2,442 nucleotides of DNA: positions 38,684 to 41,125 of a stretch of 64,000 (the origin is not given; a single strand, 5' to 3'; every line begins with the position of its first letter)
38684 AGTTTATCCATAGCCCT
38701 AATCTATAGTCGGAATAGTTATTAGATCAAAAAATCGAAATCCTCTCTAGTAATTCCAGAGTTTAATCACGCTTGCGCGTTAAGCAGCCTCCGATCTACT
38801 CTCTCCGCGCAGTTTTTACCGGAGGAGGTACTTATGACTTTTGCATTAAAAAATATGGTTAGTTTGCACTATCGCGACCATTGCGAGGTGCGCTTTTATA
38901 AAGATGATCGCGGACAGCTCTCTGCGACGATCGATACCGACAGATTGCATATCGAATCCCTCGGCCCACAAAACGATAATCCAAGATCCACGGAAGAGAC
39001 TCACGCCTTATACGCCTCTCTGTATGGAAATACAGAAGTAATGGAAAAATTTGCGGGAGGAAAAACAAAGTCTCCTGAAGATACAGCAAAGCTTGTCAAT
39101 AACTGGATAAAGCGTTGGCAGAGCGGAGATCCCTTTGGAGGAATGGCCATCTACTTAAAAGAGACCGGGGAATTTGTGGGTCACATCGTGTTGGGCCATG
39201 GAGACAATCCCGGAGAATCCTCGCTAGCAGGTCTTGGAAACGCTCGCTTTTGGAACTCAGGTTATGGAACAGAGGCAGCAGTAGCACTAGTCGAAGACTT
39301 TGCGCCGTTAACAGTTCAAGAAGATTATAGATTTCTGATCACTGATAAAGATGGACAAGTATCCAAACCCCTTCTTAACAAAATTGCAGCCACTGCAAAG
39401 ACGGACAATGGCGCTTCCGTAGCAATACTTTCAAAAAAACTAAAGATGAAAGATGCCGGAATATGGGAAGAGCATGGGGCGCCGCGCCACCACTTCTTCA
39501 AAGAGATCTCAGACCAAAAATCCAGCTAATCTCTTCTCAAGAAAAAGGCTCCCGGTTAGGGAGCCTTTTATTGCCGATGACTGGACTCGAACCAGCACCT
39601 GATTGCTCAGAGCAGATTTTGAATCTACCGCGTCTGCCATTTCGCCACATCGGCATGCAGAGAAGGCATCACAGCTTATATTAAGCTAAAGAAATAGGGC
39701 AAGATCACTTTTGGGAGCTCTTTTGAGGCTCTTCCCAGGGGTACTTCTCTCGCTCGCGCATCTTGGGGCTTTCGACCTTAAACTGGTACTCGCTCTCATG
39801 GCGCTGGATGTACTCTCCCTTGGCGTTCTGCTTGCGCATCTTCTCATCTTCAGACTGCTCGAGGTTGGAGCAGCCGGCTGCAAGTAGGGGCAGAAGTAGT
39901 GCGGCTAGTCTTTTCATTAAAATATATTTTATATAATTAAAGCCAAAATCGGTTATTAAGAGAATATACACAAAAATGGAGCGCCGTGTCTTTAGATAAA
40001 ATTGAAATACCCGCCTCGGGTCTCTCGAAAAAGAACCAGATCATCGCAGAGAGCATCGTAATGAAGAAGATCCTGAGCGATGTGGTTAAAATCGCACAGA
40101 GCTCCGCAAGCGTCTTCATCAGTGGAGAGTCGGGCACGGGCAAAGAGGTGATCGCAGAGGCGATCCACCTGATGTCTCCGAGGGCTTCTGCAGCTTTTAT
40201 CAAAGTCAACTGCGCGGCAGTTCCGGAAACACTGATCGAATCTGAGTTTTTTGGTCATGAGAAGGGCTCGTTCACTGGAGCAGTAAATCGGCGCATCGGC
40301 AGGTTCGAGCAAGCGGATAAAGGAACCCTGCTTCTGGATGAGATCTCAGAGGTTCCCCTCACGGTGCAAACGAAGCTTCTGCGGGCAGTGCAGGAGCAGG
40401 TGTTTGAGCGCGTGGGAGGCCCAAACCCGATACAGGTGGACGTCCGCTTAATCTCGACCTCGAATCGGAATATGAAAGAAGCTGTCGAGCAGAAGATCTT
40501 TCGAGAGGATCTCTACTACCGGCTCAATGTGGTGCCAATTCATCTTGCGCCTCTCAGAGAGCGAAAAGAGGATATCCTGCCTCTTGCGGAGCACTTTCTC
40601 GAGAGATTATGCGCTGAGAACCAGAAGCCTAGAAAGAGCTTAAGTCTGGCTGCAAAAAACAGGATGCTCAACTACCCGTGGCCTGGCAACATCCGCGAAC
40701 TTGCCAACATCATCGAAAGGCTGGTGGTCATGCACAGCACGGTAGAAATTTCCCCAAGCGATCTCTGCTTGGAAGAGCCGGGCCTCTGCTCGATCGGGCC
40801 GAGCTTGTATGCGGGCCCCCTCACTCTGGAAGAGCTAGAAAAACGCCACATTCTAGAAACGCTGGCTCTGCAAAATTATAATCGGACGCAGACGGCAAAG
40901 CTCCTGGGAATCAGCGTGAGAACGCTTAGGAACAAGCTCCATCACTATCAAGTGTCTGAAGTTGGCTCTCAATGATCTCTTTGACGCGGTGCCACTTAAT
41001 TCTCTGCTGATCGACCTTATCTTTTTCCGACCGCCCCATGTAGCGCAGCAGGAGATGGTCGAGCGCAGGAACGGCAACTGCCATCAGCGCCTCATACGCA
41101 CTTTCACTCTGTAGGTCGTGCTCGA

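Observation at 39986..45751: Translationally coupled hpf - HsdR_N - DUF115 - MORN - DUF115 operon beside a receiver-less sigma-54 activator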

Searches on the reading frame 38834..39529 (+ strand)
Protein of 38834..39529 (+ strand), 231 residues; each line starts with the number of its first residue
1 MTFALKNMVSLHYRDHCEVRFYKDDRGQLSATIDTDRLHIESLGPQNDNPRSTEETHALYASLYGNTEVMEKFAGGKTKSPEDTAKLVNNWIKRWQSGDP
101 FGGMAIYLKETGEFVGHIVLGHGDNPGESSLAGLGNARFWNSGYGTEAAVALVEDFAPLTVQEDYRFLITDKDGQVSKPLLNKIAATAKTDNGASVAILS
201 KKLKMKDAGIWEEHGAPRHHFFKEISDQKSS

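Call 3: search_protein_families(library=pfam, proteins=[window:38834-39529:+], max_evalue=0.01)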
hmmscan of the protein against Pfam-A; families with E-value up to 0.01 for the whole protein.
window:38834-39529:+ (231 aa): 1 family
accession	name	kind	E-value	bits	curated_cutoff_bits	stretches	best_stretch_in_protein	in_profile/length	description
PF13302.13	Acetyltransf_3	-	8.1e-13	49.7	25.4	1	55-201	11-134/138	Acetyltransferase (GNAT) domain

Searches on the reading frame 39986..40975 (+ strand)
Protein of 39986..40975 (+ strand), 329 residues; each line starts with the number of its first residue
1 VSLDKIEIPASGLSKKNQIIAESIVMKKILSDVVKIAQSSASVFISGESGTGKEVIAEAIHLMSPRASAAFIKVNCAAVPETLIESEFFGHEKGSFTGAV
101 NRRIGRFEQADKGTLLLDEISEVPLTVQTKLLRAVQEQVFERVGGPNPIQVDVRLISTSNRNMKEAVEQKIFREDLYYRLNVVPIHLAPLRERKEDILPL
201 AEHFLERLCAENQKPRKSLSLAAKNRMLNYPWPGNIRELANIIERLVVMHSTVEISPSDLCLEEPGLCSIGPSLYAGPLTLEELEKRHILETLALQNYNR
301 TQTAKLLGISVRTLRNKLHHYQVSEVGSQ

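Call 3: search_protein_families(library=pfam, proteins=[window:39986-40975:+], max_evalue=0.01)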
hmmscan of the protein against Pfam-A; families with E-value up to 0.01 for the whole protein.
window:39986-40975:+ (329 aa): 12 families
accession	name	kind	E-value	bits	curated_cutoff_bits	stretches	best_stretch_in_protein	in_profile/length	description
PF00158.32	Sigma54_activat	-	3.4e-68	229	20.2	1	19-186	1-168/168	Sigma-54 interaction domain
PF25601.1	AAA_lid_14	-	5.1e-24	84.4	27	1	191-261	1-71/87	AAA+ ATPase lid domain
PF14532.12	Sigma54_activ_2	-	2.5e-18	67.1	25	1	21-190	2-138/138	Sigma-54 interaction domain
PF02954.25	HTH_8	-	8.3e-13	48.3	22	1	280-321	1-42/42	Bacterial regulatory protein, Fis family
PF07728.20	AAA_5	-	1.5e-05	25.4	22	1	43-165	2-127/139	AAA domain (dynein-related subfamily)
PF13384.12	HTH_23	-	0.00099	19.3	24.6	1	281-321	2-41/50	Homeodomain-like domain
PF01078.27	Mg_chelatase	-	0.0016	18.3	20.3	0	35-131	16-126/207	Magnesium chelatase, subunit ChlI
PF13518.12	HTH_28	-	0.0025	18.3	25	1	286-321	2-36/52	Helix-turn-helix domain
PF20720.3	nSTAND3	-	0.0026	17.9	27.2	1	25-64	2-41/155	Novel STAND NTPase 3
PF00004.35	AAA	-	0.0052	17.7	21.2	1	44-170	2-117/131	ATPase family associated with various cellular activities (AAA)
PF13191.12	AAA_16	-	0.0074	17.2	32.6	0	38-82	21-64/167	AAA ATPase domain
PF13245.12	AAA_19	-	0.0079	16.8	25.1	0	103-138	82-117/134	AAA domain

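Call 4: search_protein_families(library=ncbifam, proteins=[window:39986-40975:+], max_evalue=0.01)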
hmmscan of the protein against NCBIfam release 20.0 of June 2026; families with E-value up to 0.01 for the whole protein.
window:39986-40975:+ (329 aa): 29 families (the best 25 are shown)
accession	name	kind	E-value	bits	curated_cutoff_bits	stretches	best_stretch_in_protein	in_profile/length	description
NF050807.1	TransRegFlbDCaul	equivalog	4.5e-110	368.6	750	1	15-323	116-440/454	sigma-54-dependent transcriptional regulator FlbD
NF008469.0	PRK11361.1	equivalog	5.3e-110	368.2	714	1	15-324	141-457/461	acetoacetate metabolism transcriptional regulator AtoC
TIGR01817.1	nifA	equivalog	1.3e-104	350.9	528.85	1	10-264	189-442/534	nif-specific transcriptional activator NifA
NF041552.1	TF_PrdR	equivalog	2.5e-99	333.2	795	1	15-322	265-577/577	sigma-54 dependent transcriptional regulator PrdR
TIGR02915.1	PEP_resp_reg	equivalog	1.7e-98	330.4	502.6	1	14-323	136-444/445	PEP-CTERM-box response regulator transcription factor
TIGR01818.1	ntrC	equivalog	1.2e-95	321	558.6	1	13-260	130-377/463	nitrogen regulation protein NR(I)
NF003451.0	PRK05022.1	equivalog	4.5e-91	306.1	476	1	14-252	187-425/512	nitric oxide reductase transcriptional regulator NorR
NF038308.1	RNA_repair_RtcR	equivalog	1.5e-89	301.3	650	1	15-260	178-432/530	RNA repair transcriptional activator RtcR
NF049963.1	RespRegFlgRCampy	domain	1.4e-87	294.4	750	1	15-323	132-429/429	fla regulon two-component system response regulator FlgR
TIGR02974.1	phageshock_pspF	equivalog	6.6e-85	285.3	443.55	1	20-253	2-236/336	phage shock protein operon transcriptional activator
NF007689.0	PRK10365.1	equivalog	2.6e-84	283.6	760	1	7-318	130-439/441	sigma-54-dependent response regulator transcription factor ZraR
NF041946.1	LuxO_transreg_Vib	equivalog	7e-84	282.2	800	1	15-256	131-372/463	quorum-sensing sigma-54 dependent transcriptional regulator LuxO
TIGR02329.1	propionate_PrpR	equivalog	1.3e-81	274.9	499.2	1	16-318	211-524/526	propionate catabolism operon regulatory protein PrpR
NF008085.0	PRK10820.1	equivalog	3.2e-81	273.5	576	1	10-325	197-514/520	transcriptional regulator TyrR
NF008176.1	PRK10923.1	equivalog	4.7e-81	272.7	620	1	16-261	137-382/469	nitrogen regulation protein NR(I)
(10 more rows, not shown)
